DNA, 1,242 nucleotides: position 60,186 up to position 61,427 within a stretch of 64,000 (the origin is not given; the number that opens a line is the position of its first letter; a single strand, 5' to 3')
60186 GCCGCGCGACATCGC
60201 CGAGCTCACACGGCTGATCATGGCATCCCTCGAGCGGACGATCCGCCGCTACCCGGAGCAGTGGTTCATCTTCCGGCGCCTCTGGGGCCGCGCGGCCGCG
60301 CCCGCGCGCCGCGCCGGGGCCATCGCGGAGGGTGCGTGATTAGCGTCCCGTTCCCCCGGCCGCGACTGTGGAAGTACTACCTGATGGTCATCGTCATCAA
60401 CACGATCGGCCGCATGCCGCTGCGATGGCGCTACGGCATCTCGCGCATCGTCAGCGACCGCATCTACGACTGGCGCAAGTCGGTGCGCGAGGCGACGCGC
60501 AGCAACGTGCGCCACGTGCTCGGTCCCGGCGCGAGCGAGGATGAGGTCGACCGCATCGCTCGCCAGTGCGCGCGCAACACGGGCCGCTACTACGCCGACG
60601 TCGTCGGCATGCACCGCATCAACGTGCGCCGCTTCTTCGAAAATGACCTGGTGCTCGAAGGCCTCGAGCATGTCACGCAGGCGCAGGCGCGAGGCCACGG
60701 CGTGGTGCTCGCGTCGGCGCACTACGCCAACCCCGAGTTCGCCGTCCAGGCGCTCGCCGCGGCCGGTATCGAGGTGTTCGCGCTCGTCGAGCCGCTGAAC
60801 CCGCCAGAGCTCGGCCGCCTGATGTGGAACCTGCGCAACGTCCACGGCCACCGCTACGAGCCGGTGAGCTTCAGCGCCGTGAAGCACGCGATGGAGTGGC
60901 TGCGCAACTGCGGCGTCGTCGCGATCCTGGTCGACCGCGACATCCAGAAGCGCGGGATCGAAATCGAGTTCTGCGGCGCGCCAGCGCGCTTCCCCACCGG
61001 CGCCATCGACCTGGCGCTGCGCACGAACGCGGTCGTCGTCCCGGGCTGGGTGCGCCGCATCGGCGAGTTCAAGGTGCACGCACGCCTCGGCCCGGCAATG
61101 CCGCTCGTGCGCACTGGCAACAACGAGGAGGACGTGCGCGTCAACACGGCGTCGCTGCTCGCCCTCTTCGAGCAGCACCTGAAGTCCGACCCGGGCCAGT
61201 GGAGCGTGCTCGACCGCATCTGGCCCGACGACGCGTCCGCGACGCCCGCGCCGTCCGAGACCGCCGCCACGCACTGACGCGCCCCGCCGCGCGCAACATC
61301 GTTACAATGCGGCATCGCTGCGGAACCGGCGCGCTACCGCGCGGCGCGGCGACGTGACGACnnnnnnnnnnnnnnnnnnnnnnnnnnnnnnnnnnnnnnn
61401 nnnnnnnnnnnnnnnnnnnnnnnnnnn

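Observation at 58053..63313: Inositol-lipid cluster: ino1, two LPLAT paralogs, PHP phosphoesterase, PimA-like GT4, but no CDP-alcohol phosphatidyltransferase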

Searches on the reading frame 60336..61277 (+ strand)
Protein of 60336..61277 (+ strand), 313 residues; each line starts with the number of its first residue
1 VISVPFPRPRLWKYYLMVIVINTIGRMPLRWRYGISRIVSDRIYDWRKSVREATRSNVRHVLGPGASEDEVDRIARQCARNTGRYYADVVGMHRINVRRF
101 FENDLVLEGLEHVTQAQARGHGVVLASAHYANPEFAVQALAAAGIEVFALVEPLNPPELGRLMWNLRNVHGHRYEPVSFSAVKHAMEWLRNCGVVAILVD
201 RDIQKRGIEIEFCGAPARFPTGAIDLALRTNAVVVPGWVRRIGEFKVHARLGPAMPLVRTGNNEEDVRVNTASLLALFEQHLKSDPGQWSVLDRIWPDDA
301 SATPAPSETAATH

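Call 3: search_protein_families(library=pfam, proteins=[window:60390-61277:+], max_evalue=0.01)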
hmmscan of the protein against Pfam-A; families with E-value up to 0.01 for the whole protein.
window:60390-61277:+ (295 aa): 1 family
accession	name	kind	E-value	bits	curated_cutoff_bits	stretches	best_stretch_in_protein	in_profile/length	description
PF03279.18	Lip_A_acyltrans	-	9.5e-30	104.2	22.3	1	2-278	22-293/295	Bacterial lipid A biosynthesis acyltransferase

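Call 11: search_protein_families(library=ncbifam, proteins=[window:60390-61277:+], max_evalue=0.001)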
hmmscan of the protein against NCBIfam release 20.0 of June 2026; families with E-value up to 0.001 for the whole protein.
window:60390-61277:+ (295 aa): 14 families
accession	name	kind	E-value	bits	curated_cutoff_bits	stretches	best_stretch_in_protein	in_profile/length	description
NF005919.0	PRK07920.1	equivalog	2.5e-36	125.3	209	1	6-287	22-302/311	phosphatidylinositol mannoside acyltransferase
NF006270.0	PRK08419.1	equivalog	2.2e-18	66.6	248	1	6-278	17-288/298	lipid A biosynthesis lauroyl acyltransferase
NF005120.0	PRK06553.1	equivalog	4.7e-18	65.6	273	1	35-278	62-306/308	lipid A biosynthesis lauroyl acyltransferase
NF006438.0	PRK08734.1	equivalog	5.9e-14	51.8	363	1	4-272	15-279/305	lauroyl acyltransferase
NF006487.0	PRK08905.1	equivalog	2.8e-13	49.6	281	1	2-226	6-225/290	lysophospholipid acyltransferase family protein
NF005150.0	PRK06628.1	equivalog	4.1e-13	49.4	350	1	32-278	49-288/290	lipid A biosynthesis lauroyl acyltransferase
TIGR02207.1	lipid_A_htrB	subfamily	1e-09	38.2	297.8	1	3-276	22-289/303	LpxL/LpxP family Kdo(2)-lipid IV(A) lauroyl/palmitoleoyl acyltransferase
NF004191.0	PRK05646.1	equivalog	1.3e-09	37.7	491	1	7-248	29-269/310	lipid A biosynthesis lauroyl acyltransferase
NF006437.0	PRK08733.1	equivalog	3.2e-09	36.4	540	1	85-276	108-292/306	LpxL/LpxP family Kdo(2)-lipid IV(A) lauroyl/palmitoleoyl acyltransferase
NF006507.0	PRK08943.1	subfamily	1.2e-06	27.8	337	1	3-154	34-183/322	lipid A biosynthesis (KDO)2-(lauroyl)-lipid IVA acyltransferase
TIGR02208.1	lipid_A_msbB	equivalog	2.3e-06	27.1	336.05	1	3-252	24-273/305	lauroyl-Kdo(2)-lipid IV(A) myristoyltransferase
NF005340.0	PRK06860.1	subfamily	7.5e-05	22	398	1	36-276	61-295/309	lipid A biosynthesis lauroyl acyltransferase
NF004190.0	PRK05645.1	equivalog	0.00018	20.7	377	1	25-224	35-233/295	lysophospholipid acyltransferase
NF006432.0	PRK08706.1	equivalog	0.00087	18.6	384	0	10-274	15-274/289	lipid A biosynthesis lauroyl acyltransferase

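Call 67: search_solved_structures(query=window:60336-61277:+, max_evalue=0.001, show_alignments=1)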
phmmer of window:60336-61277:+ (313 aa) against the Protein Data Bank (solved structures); distinct sequences matched with E-value up to 0.001: 3.
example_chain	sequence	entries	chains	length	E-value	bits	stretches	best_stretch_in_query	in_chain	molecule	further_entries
5f2t_A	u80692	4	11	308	1.9e-11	46.8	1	44-301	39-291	Phosphatidylinositol mannoside acyltransferase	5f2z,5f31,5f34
7ojt_A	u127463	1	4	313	1.9e-11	46.7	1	44-301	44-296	Phosphatidylinositol mannoside acyltransferase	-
5oce_A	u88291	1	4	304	2e-11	46.6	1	44-301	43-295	Phosphatidylinositol mannoside acyltransferase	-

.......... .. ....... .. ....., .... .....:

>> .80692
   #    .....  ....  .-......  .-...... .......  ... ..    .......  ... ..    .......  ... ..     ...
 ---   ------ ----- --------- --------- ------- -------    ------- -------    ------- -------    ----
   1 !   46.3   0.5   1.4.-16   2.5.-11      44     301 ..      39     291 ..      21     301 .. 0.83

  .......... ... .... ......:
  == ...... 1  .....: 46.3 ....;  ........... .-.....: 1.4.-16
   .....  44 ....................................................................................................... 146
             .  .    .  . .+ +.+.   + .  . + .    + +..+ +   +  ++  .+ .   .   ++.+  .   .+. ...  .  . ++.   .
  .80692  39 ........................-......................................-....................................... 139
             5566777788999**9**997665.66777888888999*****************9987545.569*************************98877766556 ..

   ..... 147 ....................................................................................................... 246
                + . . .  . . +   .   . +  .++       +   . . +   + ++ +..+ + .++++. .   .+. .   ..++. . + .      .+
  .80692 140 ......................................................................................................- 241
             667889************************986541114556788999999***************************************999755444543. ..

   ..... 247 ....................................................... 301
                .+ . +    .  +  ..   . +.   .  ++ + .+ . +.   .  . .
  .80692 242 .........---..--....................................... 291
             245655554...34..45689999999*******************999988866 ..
